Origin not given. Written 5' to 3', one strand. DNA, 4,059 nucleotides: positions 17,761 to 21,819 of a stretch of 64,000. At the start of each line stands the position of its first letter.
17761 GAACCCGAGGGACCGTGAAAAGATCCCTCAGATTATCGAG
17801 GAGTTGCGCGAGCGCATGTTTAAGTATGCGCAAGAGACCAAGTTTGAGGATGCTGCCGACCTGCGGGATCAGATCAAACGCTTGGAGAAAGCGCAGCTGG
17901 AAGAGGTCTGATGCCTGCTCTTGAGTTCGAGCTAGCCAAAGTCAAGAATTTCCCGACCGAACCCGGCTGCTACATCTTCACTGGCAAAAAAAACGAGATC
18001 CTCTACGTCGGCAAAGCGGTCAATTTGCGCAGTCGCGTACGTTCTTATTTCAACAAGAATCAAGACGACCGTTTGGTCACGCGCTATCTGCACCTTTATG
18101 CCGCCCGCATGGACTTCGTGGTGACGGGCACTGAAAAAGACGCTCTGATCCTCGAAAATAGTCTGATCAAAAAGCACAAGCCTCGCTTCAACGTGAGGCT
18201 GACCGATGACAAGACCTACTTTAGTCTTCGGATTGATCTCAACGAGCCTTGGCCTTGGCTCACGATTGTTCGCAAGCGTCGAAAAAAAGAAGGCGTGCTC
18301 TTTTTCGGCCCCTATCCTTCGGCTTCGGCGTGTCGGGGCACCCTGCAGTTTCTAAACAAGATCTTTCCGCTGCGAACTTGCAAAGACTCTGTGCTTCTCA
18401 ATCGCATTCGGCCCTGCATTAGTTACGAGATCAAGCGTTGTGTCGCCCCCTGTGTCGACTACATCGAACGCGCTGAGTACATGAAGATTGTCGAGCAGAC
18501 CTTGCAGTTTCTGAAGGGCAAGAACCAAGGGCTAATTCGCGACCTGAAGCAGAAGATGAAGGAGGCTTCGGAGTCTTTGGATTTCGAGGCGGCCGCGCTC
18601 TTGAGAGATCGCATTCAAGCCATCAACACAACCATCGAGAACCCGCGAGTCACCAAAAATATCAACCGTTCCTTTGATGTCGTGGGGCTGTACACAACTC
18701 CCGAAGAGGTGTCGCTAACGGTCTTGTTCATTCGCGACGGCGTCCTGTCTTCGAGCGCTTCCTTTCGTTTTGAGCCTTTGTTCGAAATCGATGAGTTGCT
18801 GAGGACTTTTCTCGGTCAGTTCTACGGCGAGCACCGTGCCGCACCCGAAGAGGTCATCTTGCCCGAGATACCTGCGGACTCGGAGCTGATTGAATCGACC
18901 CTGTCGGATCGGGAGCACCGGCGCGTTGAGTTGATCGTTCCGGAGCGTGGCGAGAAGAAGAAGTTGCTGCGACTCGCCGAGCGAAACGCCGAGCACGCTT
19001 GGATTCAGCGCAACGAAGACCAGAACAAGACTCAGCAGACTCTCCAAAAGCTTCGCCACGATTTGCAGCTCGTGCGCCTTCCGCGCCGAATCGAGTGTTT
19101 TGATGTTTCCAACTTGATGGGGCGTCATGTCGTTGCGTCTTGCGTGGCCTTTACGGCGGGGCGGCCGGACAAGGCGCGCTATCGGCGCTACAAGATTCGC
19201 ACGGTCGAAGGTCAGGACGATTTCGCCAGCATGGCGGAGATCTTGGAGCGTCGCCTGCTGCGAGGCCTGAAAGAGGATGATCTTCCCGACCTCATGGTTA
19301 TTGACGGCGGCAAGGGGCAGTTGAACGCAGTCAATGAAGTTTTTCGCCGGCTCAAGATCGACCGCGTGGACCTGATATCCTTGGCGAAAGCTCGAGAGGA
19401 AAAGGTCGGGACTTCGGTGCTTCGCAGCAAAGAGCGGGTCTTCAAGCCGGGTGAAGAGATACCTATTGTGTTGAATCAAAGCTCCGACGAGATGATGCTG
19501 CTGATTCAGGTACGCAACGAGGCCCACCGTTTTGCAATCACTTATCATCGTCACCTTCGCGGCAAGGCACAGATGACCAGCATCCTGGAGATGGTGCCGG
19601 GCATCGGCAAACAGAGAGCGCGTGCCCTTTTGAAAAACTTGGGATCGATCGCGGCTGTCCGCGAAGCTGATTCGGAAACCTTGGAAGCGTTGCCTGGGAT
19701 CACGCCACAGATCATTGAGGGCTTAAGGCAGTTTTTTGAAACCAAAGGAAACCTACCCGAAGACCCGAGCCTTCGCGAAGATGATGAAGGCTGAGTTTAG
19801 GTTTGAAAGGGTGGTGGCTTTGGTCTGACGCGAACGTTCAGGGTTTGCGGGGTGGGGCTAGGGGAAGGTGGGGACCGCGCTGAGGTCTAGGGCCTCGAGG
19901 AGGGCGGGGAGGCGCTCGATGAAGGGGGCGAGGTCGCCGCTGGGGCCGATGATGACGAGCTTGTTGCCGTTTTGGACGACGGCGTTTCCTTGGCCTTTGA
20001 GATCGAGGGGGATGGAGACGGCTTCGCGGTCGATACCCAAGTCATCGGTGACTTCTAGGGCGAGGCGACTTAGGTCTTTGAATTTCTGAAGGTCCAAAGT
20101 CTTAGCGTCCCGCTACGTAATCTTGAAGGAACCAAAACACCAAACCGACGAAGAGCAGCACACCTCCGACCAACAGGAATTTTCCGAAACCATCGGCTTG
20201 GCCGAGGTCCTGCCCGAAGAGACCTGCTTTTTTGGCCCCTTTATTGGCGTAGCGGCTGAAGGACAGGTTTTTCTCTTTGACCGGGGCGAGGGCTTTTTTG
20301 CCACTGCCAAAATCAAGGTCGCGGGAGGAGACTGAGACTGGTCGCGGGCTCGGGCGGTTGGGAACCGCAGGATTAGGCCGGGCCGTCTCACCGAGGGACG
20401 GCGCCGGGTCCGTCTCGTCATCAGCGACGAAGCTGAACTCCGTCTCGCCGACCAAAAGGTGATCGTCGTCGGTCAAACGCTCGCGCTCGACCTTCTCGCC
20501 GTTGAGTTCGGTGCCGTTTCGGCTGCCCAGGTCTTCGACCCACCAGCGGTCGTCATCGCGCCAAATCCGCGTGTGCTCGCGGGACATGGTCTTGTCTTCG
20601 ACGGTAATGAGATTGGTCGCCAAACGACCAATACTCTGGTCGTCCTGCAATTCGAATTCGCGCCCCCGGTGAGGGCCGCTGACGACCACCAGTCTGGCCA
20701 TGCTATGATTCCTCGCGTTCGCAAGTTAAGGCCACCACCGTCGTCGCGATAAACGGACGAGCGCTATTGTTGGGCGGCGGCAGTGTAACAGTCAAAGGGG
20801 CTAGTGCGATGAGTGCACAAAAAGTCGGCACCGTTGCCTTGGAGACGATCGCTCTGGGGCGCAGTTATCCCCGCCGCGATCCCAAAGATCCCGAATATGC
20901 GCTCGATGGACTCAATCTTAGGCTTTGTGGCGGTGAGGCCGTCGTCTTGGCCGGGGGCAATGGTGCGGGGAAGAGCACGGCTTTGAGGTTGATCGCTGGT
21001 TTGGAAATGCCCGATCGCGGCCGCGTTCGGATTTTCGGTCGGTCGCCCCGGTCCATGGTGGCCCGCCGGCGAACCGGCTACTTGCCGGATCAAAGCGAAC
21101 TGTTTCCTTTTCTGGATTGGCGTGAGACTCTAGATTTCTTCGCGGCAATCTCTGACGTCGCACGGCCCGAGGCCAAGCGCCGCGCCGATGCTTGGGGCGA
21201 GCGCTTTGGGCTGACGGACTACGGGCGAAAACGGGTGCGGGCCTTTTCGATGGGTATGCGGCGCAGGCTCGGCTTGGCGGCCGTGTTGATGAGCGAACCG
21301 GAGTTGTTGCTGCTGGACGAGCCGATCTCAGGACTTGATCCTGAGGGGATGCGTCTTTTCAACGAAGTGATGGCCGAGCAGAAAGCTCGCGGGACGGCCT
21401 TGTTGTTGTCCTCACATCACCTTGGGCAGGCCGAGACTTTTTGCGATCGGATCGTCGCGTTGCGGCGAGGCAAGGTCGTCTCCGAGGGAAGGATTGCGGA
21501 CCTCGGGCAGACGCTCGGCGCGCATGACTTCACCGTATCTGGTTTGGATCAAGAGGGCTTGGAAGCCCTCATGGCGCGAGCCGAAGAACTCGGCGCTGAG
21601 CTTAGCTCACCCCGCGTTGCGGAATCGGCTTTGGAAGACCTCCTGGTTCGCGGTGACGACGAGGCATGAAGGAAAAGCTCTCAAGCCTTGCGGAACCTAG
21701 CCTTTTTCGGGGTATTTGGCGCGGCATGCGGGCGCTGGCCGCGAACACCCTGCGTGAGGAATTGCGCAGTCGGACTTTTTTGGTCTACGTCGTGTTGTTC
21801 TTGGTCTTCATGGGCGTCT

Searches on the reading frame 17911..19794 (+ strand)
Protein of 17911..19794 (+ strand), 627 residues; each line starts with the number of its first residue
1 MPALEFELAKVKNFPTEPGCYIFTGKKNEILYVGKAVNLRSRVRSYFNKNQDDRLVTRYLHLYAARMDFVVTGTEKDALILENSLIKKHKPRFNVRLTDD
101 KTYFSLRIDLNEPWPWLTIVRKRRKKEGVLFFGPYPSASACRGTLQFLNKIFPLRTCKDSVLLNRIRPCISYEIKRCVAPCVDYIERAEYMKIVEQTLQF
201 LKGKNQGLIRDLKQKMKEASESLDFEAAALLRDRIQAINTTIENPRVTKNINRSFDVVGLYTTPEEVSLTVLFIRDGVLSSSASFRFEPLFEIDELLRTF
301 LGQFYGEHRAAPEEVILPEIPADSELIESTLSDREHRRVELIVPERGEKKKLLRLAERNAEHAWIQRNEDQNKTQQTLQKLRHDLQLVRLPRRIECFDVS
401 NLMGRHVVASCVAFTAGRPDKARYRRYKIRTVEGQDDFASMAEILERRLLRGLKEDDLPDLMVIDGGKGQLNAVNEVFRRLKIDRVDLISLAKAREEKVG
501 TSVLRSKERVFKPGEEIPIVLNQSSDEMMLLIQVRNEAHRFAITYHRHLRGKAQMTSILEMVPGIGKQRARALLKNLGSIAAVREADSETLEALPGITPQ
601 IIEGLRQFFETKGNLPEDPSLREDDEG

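Call 12: search_protein_families(library=pfam, proteins=[window:17911-19794:+], max_evalue=0.001)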
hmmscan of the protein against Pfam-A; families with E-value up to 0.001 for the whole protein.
window:17911-19794:+ (627 aa): 6 families
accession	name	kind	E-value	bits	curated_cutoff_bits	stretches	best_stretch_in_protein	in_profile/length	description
PF08459.17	UvrC_RNaseH_dom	-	4.1e-53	179.9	22.3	1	384-543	3-159/159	UvrC RNAse H endonuclease domain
PF22920.2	UvrC_RNaseH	-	4.1e-28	98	24.3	1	255-365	2-114/116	UvrC Ribonuclease H-like domain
PF02151.25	UVR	-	3.1e-10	39.9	21.5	1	208-238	3-33/36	UvrB/uvrC motif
PF14520.12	HHH_5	-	2e-09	38.2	27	1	559-603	4-49/57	Helix-hairpin-helix domain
PF01541.30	GIY-YIG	-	6.3e-09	36.5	22.6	1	18-92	2-76/78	GIY-YIG catalytic domain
PF12826.13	HHH_2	-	1.4e-07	32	27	1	562-614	8-60/64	Helix-hairpin-helix motif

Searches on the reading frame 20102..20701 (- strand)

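Call 12: search_protein_families(library=pfam, proteins=[window:20102-20701:-], max_evalue=0.001)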
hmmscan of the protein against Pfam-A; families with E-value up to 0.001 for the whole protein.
window:20102-20701:- (199 aa): 2 families
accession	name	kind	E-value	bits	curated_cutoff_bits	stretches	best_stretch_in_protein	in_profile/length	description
PF16697.10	Yop-YscD_cpl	-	3e-16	59.9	33.2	1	6-94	2-93/94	Inner membrane component of T3SS, cytoplasmic domain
PF00498.31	FHA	-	3.1e-16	60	20.7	1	23-85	2-67/67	FHA domain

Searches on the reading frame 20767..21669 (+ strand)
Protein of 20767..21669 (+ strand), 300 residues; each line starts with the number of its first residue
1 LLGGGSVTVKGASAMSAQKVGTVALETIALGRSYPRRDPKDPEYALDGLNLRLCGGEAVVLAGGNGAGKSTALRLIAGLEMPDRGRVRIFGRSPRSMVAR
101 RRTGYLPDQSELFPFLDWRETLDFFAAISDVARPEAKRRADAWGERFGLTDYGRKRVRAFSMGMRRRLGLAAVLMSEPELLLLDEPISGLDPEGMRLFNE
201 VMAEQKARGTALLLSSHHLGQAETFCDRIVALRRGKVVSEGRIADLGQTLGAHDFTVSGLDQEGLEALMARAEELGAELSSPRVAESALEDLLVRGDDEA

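Call 12: search_protein_families(library=pfam, proteins=[window:20767-21669:+], max_evalue=0.001)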
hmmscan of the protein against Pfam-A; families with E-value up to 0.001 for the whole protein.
window:20767-21669:+ (300 aa): 3 families
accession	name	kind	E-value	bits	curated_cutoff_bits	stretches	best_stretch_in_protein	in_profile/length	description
PF00005.33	ABC_tran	-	5.4e-29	102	25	1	46-187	1-136/137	ABC transporter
PF13304.12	AAA_21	-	8.6e-14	52.7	27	1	157-218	235-299/304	AAA domain, putative AbiEii toxin, Type IV TA system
PF13191.12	AAA_16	-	0.00038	21.4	32.6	1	56-150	24-101/167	AAA ATPase domain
